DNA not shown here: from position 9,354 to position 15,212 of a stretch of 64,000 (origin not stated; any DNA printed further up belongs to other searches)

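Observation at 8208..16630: Complete lysis cassette coupled to a signal-less giant protein: phage 3' module or type-10-secretion-like release system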

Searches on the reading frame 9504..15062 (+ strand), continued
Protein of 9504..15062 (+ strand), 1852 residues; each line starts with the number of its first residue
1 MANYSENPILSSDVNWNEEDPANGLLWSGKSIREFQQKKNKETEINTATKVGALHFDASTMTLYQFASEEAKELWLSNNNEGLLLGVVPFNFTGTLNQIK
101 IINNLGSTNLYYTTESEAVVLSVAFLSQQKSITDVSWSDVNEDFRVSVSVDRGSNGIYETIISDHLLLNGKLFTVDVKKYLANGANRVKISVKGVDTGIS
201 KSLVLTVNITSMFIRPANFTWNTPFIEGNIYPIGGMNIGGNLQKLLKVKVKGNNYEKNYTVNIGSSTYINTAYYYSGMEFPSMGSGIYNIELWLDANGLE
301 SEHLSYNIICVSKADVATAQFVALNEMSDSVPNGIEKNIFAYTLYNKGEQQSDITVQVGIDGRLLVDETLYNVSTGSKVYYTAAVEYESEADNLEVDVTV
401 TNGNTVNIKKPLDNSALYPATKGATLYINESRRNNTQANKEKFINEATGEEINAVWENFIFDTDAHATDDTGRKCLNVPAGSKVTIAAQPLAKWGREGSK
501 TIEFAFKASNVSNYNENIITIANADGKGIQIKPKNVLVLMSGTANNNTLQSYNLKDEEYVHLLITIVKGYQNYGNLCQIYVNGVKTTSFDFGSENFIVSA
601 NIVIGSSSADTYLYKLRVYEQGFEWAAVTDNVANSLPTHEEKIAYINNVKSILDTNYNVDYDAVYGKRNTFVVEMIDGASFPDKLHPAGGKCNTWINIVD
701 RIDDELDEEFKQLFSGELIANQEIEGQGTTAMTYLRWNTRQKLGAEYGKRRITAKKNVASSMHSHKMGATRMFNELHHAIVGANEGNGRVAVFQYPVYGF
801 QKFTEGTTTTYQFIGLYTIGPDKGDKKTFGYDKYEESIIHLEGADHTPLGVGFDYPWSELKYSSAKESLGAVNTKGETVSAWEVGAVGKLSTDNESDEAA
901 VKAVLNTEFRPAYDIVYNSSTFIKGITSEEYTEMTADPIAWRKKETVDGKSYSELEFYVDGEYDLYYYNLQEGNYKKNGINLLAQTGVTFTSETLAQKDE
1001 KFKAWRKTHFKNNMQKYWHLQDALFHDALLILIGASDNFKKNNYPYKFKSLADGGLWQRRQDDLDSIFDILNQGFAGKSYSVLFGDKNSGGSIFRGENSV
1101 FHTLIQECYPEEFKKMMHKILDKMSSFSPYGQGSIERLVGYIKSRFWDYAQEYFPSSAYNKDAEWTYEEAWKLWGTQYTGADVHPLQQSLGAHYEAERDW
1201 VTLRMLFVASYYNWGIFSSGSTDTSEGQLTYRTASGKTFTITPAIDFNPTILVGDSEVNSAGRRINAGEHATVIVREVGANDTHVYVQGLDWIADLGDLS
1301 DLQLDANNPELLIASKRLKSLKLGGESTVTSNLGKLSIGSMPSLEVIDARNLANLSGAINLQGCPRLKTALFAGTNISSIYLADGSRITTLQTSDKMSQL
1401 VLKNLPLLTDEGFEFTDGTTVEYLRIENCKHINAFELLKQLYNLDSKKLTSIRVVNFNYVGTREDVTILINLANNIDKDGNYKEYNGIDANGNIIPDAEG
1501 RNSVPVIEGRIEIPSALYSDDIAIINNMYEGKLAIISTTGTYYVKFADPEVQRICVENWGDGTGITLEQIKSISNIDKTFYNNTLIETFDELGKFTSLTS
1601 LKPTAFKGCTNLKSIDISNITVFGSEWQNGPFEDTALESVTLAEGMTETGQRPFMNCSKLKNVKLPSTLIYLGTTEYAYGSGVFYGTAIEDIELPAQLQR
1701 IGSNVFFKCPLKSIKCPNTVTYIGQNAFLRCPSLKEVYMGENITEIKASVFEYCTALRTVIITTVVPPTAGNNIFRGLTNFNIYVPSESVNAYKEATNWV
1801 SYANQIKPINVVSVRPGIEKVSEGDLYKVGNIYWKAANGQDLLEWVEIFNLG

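Call 16: find_homologous_proteins(query=window:9504-15062:+, max_evalue=1e-10)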
Query window:9504-15062:+ (1852 aa): 313 proteins with E <= 1e-10 among 8000 candidates; the best 120 are listed.
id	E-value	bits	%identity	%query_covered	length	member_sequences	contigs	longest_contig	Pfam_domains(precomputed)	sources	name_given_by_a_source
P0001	0.0e+0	4228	100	100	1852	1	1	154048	PF13306.13,PF13855.13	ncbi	-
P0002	0.0e+0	2687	65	98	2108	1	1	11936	PF13306.13,PF13855.13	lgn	-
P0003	0.0e+0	2528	63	93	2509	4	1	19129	PF13306.13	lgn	-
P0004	0.0e+0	2343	58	98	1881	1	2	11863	PF13306.13,PF13385.14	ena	-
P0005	0.0e+0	1939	48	98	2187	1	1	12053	PF13306.13,PF13855.13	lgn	-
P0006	0.0e+0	1916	49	96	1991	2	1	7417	PF13306.13,PF13855.13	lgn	-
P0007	0.0e+0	1895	50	96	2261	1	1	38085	PF13306.13,PF13855.13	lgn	-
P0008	0.0e+0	1856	48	95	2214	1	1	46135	PF13306.13,PF13855.13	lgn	-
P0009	0.0e+0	1846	46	97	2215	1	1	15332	PF13306.13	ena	-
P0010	0.0e+0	1841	48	96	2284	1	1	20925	PF13306.13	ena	-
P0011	0.0e+0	1836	47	97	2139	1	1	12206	PF13306.13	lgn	-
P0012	0.0e+0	1829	46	98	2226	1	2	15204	PF13306.13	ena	-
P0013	0.0e+0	1829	46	98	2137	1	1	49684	PF13306.13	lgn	-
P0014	0.0e+0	1817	47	98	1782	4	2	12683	PF13306.13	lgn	-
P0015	0.0e+0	1804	47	95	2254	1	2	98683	PF13306.13,PF13385.14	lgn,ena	-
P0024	0.0e+0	1748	44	97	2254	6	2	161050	PF13306.13,PF13385.14,PF13855.13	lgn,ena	-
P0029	0.0e+0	1742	47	68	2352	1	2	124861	PF13306.13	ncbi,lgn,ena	-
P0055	0.0e+0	1696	49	76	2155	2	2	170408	PF13306.13,PF13855.13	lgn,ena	-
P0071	0.0e+0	1678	45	96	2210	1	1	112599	PF13306.13,PF08757.18,PF13855.13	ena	-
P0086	0.0e+0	1660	45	96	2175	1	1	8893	PF13306.13,PF08757.18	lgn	-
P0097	0.0e+0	1648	45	96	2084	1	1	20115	PF13306.13,PF08757.18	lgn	-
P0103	0.0e+0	1644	45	95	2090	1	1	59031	PF13306.13,PF08757.18,PF13855.13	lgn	-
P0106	0.0e+0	1643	44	96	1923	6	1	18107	PF13306.13,PF08757.18,PF13855.13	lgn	-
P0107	0.0e+0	1641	43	96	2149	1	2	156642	PF13306.13,PF08757.18,PF13855.13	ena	-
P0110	0.0e+0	1639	49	84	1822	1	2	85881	PF08757.18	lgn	-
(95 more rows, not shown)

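Call 17: find_encoding_contigs(protein=P0001, flank=10000, max_places=4)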
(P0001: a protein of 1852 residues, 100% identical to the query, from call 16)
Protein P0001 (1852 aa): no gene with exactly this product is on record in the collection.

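Call 18: find_encoding_contigs(protein=P0003, flank=10000, max_places=4)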
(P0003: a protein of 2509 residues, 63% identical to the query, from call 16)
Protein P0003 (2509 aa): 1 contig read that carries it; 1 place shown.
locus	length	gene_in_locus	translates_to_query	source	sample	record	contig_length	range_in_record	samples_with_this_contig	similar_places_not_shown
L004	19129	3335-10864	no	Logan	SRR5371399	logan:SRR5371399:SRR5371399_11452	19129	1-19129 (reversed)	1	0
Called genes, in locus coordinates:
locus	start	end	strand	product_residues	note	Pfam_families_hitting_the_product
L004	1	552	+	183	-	?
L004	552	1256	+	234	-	-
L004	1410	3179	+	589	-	PF24243:Phage_tail_C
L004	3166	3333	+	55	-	-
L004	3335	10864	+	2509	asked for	PF13306:LRR_5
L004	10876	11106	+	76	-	-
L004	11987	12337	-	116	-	-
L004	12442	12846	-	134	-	-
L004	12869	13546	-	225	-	-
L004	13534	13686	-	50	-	-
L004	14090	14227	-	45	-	-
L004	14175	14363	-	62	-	-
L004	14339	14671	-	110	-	-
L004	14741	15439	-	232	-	PF13730:HTH_36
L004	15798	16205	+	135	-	-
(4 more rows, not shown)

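Call 19: find_encoding_contigs(protein=P0008, flank=10000, max_places=4)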
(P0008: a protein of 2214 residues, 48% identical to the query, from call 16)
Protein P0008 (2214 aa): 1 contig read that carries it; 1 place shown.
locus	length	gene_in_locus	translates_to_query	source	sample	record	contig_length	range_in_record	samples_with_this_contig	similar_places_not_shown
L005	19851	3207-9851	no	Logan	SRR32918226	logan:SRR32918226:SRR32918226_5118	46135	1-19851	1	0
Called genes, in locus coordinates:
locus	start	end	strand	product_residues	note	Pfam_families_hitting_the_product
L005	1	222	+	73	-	?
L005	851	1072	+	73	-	-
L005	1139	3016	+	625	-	-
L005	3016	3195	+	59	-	-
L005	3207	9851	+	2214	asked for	PF13855:LRR_8 (faint), PF13306:LRR_5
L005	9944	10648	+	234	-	-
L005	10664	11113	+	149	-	-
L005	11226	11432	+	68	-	-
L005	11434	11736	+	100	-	-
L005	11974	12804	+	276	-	PF01832:Glucosaminidase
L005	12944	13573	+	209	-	PF20647:DUF6808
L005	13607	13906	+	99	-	-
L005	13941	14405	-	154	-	PF18925:DUF5675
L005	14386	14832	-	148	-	-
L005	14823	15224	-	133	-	-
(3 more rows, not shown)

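Call 20: find_encoding_contigs(protein=P0024, flank=10000, max_places=3)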
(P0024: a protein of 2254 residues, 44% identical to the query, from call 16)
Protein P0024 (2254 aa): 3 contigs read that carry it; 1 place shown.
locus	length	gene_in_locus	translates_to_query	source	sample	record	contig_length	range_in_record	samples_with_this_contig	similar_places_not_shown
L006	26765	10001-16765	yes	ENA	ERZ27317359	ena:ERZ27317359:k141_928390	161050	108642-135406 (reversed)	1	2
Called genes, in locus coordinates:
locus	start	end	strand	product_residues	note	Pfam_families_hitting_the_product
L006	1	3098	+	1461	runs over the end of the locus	-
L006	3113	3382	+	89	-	-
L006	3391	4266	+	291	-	-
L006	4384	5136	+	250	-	-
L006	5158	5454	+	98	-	-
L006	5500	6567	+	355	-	-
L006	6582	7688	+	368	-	PF22337:Phage_fiber_rpt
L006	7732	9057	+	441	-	-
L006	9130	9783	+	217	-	-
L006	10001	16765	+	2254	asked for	PF13855:LRR_8 (faint), PF13385:Laminin_G_3 (faint), PF13306:LRR_5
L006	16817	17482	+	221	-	-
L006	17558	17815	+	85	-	-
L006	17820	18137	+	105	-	-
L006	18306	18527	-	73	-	-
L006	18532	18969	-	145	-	-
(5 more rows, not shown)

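Call 21: find_encoding_contigs(protein=P0055, flank=10000, max_places=3)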
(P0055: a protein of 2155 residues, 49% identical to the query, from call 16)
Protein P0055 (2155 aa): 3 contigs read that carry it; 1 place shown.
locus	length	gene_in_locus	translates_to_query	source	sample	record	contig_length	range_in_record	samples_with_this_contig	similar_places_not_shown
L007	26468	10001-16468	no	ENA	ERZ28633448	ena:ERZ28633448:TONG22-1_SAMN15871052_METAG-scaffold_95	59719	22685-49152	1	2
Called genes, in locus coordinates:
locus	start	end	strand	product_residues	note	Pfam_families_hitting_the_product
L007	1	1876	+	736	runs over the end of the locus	-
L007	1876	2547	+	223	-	-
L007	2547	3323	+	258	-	-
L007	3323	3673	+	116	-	-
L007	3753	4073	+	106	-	-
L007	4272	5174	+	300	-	-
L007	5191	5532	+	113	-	-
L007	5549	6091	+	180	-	-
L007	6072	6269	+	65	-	-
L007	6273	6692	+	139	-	PF25223:DUF7841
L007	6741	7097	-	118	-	-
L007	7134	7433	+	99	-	-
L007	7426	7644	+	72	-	-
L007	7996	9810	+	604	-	-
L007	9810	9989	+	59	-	-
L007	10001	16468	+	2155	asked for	PF13855:LRR_8 (faint), PF13306:LRR_5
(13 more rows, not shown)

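Call 22: find_encoding_contigs(protein=P0029, flank=10000, max_places=3)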
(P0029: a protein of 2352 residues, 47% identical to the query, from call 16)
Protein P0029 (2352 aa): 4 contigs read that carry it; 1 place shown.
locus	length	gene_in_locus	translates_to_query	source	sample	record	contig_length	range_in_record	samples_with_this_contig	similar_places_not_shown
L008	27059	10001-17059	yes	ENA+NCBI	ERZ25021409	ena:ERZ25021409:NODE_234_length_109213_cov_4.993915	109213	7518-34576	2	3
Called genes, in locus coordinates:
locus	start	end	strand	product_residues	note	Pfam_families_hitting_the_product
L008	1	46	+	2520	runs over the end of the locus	?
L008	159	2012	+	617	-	PF16510:P22_portal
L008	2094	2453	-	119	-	-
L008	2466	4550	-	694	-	-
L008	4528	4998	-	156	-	PF01694:Rhomboid (faint)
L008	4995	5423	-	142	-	-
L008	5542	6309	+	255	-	-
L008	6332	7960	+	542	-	-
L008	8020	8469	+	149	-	-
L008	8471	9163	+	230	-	-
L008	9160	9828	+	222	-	-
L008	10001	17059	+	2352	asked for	PF13306:LRR_5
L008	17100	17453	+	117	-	-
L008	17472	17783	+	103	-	-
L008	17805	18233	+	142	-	-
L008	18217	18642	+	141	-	PF08291:Peptidase_M15_3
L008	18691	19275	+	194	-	-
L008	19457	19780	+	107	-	PF08299:Bac_DnaA_C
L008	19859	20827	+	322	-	-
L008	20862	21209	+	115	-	-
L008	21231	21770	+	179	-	-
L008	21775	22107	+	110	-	-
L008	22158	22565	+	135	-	PF25223:DUF7841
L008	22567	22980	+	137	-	-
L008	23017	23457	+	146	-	-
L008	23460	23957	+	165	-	-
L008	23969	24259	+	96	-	-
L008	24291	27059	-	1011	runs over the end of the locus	-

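Call 24: find_encoding_contigs(protein=P0002, flank=10000, max_places=3)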
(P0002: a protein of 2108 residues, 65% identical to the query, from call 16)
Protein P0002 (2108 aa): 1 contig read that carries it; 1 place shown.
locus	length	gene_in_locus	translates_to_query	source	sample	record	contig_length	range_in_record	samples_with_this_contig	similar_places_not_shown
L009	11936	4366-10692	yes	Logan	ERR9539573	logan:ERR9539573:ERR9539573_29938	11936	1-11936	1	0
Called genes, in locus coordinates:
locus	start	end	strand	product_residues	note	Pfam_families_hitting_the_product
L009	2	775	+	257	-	?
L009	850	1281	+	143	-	-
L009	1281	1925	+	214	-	-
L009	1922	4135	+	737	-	-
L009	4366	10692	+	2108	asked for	PF13855:LRR_8 (faint), PF13306:LRR_5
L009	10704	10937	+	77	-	-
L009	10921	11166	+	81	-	-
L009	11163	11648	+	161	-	-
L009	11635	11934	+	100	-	?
